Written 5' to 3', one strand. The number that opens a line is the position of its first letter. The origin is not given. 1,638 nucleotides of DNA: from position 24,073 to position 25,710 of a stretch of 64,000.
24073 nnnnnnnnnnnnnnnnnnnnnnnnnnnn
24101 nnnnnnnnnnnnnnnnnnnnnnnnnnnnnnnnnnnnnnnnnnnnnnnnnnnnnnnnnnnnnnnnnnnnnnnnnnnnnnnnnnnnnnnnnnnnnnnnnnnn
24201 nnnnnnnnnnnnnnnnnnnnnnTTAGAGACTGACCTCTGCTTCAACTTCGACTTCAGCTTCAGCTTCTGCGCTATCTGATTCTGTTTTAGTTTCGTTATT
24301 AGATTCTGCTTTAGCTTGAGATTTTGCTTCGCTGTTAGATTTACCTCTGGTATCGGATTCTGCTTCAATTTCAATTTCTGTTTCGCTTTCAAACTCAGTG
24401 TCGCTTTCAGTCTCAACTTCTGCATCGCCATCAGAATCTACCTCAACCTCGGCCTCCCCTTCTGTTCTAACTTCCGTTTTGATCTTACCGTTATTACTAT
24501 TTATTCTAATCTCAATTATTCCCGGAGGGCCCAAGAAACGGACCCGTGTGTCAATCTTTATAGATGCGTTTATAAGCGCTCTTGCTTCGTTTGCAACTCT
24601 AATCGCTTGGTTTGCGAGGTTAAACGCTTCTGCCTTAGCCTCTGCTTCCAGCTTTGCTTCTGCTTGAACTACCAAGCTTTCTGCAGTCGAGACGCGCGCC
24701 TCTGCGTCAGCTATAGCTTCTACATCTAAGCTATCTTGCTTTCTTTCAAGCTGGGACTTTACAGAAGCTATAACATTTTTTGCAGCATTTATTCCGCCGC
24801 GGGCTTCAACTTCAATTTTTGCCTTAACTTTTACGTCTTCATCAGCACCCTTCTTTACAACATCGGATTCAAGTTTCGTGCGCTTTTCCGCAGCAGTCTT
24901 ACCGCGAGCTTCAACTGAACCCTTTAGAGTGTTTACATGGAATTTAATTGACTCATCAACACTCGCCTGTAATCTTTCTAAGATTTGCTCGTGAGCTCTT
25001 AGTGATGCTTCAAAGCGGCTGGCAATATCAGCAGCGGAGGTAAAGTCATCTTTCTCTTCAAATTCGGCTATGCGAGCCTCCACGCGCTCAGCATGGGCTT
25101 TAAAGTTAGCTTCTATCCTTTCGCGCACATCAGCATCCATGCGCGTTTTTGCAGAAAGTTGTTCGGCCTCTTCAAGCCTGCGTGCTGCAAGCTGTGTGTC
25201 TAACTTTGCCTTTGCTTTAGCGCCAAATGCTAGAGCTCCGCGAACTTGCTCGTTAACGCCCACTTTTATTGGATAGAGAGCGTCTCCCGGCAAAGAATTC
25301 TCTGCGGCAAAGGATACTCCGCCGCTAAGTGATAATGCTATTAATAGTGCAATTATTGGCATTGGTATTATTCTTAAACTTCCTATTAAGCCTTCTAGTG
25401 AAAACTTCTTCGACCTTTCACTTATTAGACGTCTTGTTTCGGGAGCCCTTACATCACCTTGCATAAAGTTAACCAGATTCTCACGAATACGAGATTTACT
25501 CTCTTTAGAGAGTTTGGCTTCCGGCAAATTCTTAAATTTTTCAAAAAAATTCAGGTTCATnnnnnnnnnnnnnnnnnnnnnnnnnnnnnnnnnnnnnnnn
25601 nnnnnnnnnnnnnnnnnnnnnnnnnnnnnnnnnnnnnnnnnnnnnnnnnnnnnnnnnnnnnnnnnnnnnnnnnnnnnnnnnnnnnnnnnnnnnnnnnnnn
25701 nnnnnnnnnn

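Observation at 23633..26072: ECF sigma / membrane anti-sigma module followed by a secreted duplicate of the anti-sigma sensor domain sharing a 98-nt identical patch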

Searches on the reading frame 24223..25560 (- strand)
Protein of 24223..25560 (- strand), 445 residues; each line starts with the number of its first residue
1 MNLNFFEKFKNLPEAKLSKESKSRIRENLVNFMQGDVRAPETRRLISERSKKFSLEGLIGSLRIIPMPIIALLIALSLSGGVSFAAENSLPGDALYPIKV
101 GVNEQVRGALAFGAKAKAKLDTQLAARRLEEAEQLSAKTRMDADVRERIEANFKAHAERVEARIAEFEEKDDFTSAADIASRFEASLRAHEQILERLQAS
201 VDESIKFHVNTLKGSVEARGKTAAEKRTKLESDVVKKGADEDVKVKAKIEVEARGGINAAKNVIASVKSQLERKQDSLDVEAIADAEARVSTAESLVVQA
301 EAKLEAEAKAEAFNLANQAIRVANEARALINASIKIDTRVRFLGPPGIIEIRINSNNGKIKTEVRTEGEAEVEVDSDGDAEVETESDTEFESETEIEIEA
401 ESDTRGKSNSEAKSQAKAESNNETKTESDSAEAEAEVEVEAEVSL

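Call 4: search_protein_families(library=pfam, proteins=[window:24223-25560:-], max_evalue=1)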
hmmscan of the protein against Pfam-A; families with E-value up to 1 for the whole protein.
window:24223-25560:- (445 aa): 3 families
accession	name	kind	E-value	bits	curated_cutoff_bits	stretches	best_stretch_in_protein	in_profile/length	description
PF18915.5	DUF5667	-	3.2e-12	47.2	27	1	89-201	2-96/99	Domain of unknown function (DUF5667)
PF03168.19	LEA_2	-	0.076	13.9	25.4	0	208-271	31-94/98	Late embryogenesis abundant protein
PF04519.19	Bactofilin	-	0.076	13.7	27.9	0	244-319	16-91/98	Polymer-forming cytoskeletal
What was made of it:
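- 24223..25560 (-): Putative anti-sigma factor and sensor, 445 aa. It has a cytoplasmic helical N-terminus (1-63), one membrane helix (about 64-85), an all-helical DUF5667 ectodomain (about 86-337) and a disordered acidic tail (366-445). DUF5667 E = 3e-12 (call 4).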

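Call 5: search_protein_families(library=ncbifam, proteins=[window:24223-25560:-], max_evalue=1)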
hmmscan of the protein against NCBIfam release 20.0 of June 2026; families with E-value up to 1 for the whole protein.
window:24223-25560:- (445 aa): 4 families
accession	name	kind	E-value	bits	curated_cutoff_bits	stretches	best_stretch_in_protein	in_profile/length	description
NF033845.1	MSCRAMM_ClfB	exception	2e-05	22.8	999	1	370-432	604-666/871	MSCRAMM family adhesin clumping factor ClfB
NF000535.3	MSCRAMM_SdrC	exception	5.9e-05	21.3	1700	1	373-430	817-874/963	MSCRAMM family adhesin SdrC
NF012181.0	MSCRAMM_SdrD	exception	7.9e-05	20.2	2500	1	375-429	1229-1283/1379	MSCRAMM family adhesin SdrD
NF033609.2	MSCRAMM_ClfA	exception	0.00014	19.7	1150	1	374-430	796-852/934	MSCRAMM family adhesin clumping factor ClfA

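Call 10: find_homologous_proteins(query=window:24469-25560:-)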
Query seq(364 aa) (364 aa): 130 proteins with E <= 0.001 among 8000 candidates; the best 120 are listed.
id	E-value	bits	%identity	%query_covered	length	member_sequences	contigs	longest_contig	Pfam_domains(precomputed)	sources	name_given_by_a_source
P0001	3.6e-215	732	100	100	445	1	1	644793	PF18915.6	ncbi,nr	ncbi:MAG: hypothetical protein HYS87_00570 [Candidatus Colwellbacteria bacterium]|nr:hypothetical pr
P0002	8.5e-84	300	48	96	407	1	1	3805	PF18915.6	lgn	-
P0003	3.1e-72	262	42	99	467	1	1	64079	PF18915.6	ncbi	-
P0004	4.6e-72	262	47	92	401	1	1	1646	PF18915.6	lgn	-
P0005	1.2e-59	221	42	93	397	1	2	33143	PF18915.6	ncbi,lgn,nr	ncbi:MAG: hypothetical protein HY432_03045 [Candidatus Liptonbacteria bacterium]|nr:hypothetical pro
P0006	6.6e-59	218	42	92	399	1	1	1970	PF18915.6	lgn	-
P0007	2.3e-58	217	45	89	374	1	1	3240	PF18915.6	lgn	-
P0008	2.5e-58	216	47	79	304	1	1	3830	PF18915.6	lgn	-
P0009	6.2e-58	215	42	96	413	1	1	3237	PF18915.6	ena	-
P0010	2.8e-57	213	37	93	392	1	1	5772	PF18915.6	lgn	-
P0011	8.3e-57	211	39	94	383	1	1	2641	PF18915.6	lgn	-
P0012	2.8e-56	210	45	93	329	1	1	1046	-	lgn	-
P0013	3.4e-56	209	39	91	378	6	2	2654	PF18915.6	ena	-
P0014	3.1e-55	206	45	76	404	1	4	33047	PF18915.6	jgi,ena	-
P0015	9.9e-55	205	44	90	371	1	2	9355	PF18915.6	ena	-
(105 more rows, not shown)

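Call 11: find_encoding_contigs(protein=P0001, flank=5000, max_places=5)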
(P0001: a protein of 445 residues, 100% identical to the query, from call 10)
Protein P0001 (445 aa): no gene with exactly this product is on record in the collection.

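Call 16: find_related_loci(query=A1, collection=genome_contigs, flank=6000)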
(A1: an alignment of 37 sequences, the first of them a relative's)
Query A1 (445 aa) in genome_contigs; peptide patterns used: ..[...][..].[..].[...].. (x = any residue, [..] = any of these).
519 stretches matched a pattern; 482 encode a relative of the query (tblastn E <= 1e-3); the best 80 are kept; 80 distinct loci.
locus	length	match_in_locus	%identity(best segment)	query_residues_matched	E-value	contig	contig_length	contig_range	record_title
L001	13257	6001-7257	43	2-378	5e-79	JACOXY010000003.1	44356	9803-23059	MAG: Candidatus Liptonbacteria bacterium isolate NC_groundwater_165_Ag_S-0.1um_43_15 S4_GD2017_2_S1_scaffold_1362, whole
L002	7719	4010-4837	46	66-342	7e-61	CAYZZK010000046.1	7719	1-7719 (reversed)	MAG TPA_asm: uncultured Candidatus Saccharibacteria bacterium isolate SRP193066_co2_443 genome assembly, contig: NODE_48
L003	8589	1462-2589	38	1-392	3e-58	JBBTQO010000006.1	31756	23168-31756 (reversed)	MAG: Patescibacteria group bacterium isolate H43-bin019_1 H43_bin019_1_000000000006, whole genome shotgun sequence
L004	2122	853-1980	38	1-392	1e-59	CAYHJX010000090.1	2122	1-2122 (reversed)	MAG TPA_asm: uncultured Candidatus Saccharibacteria bacterium isolate ERP119705_co13_219 genome assembly, contig: NODE_7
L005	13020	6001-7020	37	2-340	4e-58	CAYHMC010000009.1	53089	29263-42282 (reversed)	MAG TPA_asm: uncultured Candidatus Saccharibacteria bacterium isolate ERP119705_co13_620 genome assembly, contig: NODE_7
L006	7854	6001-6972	41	9-340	9e-64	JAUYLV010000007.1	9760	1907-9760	MAG: bacterium isolate C24_metabat.bin.54 C24_k141_717581, whole genome shotgun sequence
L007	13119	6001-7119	39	16-395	7e-56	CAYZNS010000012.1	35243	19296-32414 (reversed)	MAG TPA_asm: uncultured Candidatus Saccharibacteria bacterium isolate binchicken_co21_230 genome assembly, contig: NODE_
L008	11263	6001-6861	43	54-341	2e-55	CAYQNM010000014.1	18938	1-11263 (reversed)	MAG TPA_asm: uncultured Candidatus Saccharibacteria bacterium isolate SRP193066_co2_106 genome assembly, contig: NODE_15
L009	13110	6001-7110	36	4-398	1e-54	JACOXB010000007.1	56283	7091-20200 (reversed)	MAG: Candidatus Colwellbacteria bacterium isolate NC_groundwater_142_Ag_S-0.1um_47_15 S4_GD2017_2_S1_scaffold_519, whole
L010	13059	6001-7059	40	36-377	3e-54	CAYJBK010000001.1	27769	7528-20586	MAG TPA_asm: uncultured Candidatus Saccharibacteria bacterium isolate ERP119705_co9_194 genome assembly, contig: NODE_16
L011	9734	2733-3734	38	1-344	1e-53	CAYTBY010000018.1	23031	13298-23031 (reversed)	MAG TPA_asm: uncultured Candidatus Saccharibacteria bacterium isolate SRP178908_co1_2 genome assembly, contig: NODE_1376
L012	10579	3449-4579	35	1-388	6e-53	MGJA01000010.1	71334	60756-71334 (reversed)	MAG: Candidatus Yanofskybacteria bacterium RIFCSPHIGHO2_01_FULL_41_21 rifcsphigho2_01_scaffold_3494, whole genome shotgu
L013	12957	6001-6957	36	4-336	4e-49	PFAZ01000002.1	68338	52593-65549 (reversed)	MAG: Candidatus Harrisonbacteria bacterium CG10_big_fil_rev_8_21_14_0_10_40_38 CG10_8_21_14_0.10_scaffold_201_c, whole g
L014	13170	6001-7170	33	1-377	2e-48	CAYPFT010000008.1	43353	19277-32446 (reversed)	MAG TPA_asm: uncultured Candidatus Saccharibacteria bacterium isolate SRP090828_co3_53 genome assembly, contig: NODE_107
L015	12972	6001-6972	38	4-340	9e-49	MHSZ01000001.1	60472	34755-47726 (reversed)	MAG: Candidatus Terrybacteria bacterium RIFCSPLOWO2_01_FULL_58_14 rifcsplowo2_01_scaffold_12206, whole genome shotgun se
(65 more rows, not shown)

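Call 36: find_encoding_contigs(protein=P0002, flank=5000, max_places=3)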
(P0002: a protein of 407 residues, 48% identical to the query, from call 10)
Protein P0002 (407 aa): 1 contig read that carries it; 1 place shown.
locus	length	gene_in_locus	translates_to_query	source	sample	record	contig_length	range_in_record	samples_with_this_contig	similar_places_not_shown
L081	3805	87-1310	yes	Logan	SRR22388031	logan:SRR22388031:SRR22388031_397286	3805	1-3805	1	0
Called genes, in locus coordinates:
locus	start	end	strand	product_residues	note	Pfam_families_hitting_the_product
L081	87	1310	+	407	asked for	PF18915:DUF5667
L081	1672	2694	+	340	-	PF27233:MJ0711_N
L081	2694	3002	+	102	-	-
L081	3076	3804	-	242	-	?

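Call 37: find_encoding_contigs(protein=P0003, flank=5000, max_places=3)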
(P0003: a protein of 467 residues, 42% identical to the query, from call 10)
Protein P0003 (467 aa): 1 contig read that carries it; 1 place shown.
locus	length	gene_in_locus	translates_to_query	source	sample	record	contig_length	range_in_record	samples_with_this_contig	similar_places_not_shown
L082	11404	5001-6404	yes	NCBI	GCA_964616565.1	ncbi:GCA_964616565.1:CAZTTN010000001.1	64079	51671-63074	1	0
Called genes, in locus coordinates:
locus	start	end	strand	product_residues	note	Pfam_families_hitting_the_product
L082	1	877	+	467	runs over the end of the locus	PF01336:tRNA_anti-codon, PF00152:tRNA-synt_2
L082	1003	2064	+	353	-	PF13207:AAA_17 (weak), PF00406:ADK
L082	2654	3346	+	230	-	-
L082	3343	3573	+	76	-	-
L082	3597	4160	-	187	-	PF01769:MgtE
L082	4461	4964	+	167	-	PF04542:Sigma70_r2, PF08281:Sigma70_r4_2, PF04545:Sigma70_r4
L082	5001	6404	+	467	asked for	PF18915:DUF5667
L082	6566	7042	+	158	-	-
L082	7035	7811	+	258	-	-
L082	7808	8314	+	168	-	-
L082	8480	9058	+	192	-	-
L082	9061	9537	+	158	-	-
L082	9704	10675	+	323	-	-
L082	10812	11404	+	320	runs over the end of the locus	PF27233:MJ0711_N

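Call 39: predict_structure(alignment_id=A1)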
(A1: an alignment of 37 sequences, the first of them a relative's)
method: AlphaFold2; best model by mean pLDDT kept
length: 445 residues; sequences in the alignment: 37
mean_pLDDT: 75.2   pTM: 0.62
mean pLDDT of the five models: 75.2, 72.3, 72.0, 71.2, 70.3
residues with pLDDT >= 90: 237; 70-90: 44; 50-70: 60; < 50: 104
segments of 3 or more residues with pLDDT < 50: 1-3, 339-348, 358-360, 367-445
pLDDT, mean of each block of 10 residues (from residue 1): 62 73 88 68 54 51 55 63 87 91 91 95 95 92 94 96 98 97 94 91 94 97 97 95 94 97 97 95 95 98 97 97 92 68 47 48 49 39 39 28 35 38 35 29 29
secondary structure, 60 per line:
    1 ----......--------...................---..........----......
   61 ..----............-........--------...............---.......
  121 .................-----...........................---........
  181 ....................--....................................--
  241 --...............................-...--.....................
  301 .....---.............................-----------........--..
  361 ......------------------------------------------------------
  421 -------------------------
elements in order: H5-10 H19-37 H41-50 H55-62 H67-78 H80-87 H96-110 H114-137 H143-169 H173-200 H203-238 H243-273 H280-305 H309-337 E349-356 E359-366
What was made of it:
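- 24223..25560 (-): AlphaFold2 pLDDT is above 90 for about residues 85-330 (call 39).
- On Membrane anti-sigma factor of an ECF sigma: The model shows short helices at 19-37, 41-50 and 55-62 with moderate confidence (call 39).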

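Call 42: fold_search(model_id=the predicted structure, library=pdb)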
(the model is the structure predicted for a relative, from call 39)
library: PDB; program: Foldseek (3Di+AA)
matches with E <= 10: 105; with E <= 0.001: 0
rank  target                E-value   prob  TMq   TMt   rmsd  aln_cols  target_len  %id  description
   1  5h5m_B                3.0e-01  0.23  0.14  0.16  23.1       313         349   11  Crystal structure of HMP-1 M domain (released 2017-03-29)
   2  6xns_A                5.8e-01  0.16  0.14  0.18  20.6       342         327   15  C3_crown-05 (released 2020-12-23)
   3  6bfi_A                7.3e-01  0.13  0.14  0.10  22.1       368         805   17  Vinculin homolog in a sponge (phylum Porifera) reveals vertebrate-like cell adhesions involved in early multicellular  (released 2018-06-13)
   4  9mg8_A                8.7e-01  0.10  0.12  0.14  22.4       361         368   18  Crystal Structure of b-iTHR-110 (released 2025-12-17)
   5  8rz2_A                1.1e+00  0.14  0.13  0.19  19.4       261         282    8  PfRH5 bound to monoclonal antibody R5.034 (released 2024-07-17)
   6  9ng2_I                1.1e+00  0.06  0.09  0.12  21.8       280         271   13  Y20S (Sec18-Sec17-Sec9-Sso1-Snc1) EDTA - Class 4 (released 2025-10-01)
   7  6w08_A                1.5e+00  0.09  0.14  0.16  19.6       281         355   11  Crystal Structure of Motility Associated Killing Factor E from Vibrio cholerae (released 2020-03-11)
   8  6m31_A                1.6e+00  0.12  0.17  0.24  20.5       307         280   12  Structural and Functional Insights into an Archaeal Lipid Synthase (released 2021-02-03)
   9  2pft                  1.6e+00  0.09  0.15  0.14  25.2       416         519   12  The Crystal Structure of Mouse Exo70 Reveals Unique Features of the Mammalian Exocyst (released 2007-05-22)
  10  5cwq                  1.7e+00  0.44  0.24  0.38   9.9       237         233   20  Crystal structure of de novo designed helical repeat protein DHR81 (released 2015-12-16)
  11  6w08_B                1.9e+00  0.08  0.14  0.16  20.4       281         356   11  Crystal Structure of Motility Associated Killing Factor E from Vibrio cholerae (released 2020-03-11)
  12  9cpb_6K               1.9e+00  0.07  0.12  0.14  44.1       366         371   13  Atomic model of bovine Fallopian tube cilia doublet microtubule (48-nm periodicity) (released 2024-10-30)
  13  8fit_C                2.0e+00  0.15  0.16  0.27  18.6       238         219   18  Multi-state design of two-state switchable hinge proteins (released 2023-08-16)
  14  1yc9                  2.1e+00  0.06  0.10  0.11  32.0       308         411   12  The crystal structure of the outer membrane protein VceC from the bacterial pathogen Vibrio cholerae at 1.8 resolution (released 2005-03-01)
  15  7rdr_A                2.5e+00  0.15  0.18  0.17  18.6       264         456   13  Circular tandem repeat protein with novel repeat topology and enhanced subunit contact surfaces (released 2021-09-01)
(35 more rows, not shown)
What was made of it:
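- The best Foldseek PDB match has E = 0.3 (call 42), so the ligand is unknown.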

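Call 43: search_solved_structures(query=A1, max_evalue=10)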
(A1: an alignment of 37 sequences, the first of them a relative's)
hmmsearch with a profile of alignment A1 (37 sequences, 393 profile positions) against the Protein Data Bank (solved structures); distinct sequences matched with E-value up to 10: 19.
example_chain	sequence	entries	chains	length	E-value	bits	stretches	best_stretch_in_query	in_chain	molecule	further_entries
6gv8_A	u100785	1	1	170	0.01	18.1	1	195-274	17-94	Hyperosmolarity resistance protein Emb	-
2vkj_A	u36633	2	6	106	0.016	17.4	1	285-319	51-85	TM1634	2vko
2cpt_A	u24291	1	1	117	0.1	14.8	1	282-371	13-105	Vacuolar sorting protein 4b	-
2jq9_A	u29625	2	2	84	0.13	14.4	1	283-340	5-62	Vacuolar protein sorting-associating protein 4A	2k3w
2bug_A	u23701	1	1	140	0.15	14.2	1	280-316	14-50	SERINE/THREONINE PROTEIN PHOSPHATASE 5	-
2crb_A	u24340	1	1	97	0.18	13.9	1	281-341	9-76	nuclear receptor binding factor 2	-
9tw2_E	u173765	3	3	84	0.19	13.9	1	275-338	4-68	Nuclear receptor-binding factor 2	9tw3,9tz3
1yo7_A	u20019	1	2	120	0.29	13.3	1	137-203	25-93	Regulatory protein rop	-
1yxr_A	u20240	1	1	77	0.3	13.2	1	283-336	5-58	vacuolar protein sorting factor 4A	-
1a17_A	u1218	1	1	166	0.38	12.9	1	280-316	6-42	SERINE/THREONINE PROTEIN PHOSPHATASE 5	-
4ja7_A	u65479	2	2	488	0.5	12.5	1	280-316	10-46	Serine/threonine-protein phosphatase 5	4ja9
5x3t_B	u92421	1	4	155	1.6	10.8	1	252-326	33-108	Ribonuclease VapC26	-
2wqh_A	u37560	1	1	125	1.7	10.8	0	287-316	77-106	CTPR3Y3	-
8ch0_A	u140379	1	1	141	2.1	10.4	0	287-315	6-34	Consensus tetratricopeptide repeat protein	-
1na0_A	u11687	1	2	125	2.1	10.4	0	286-316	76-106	designed protein CTPR3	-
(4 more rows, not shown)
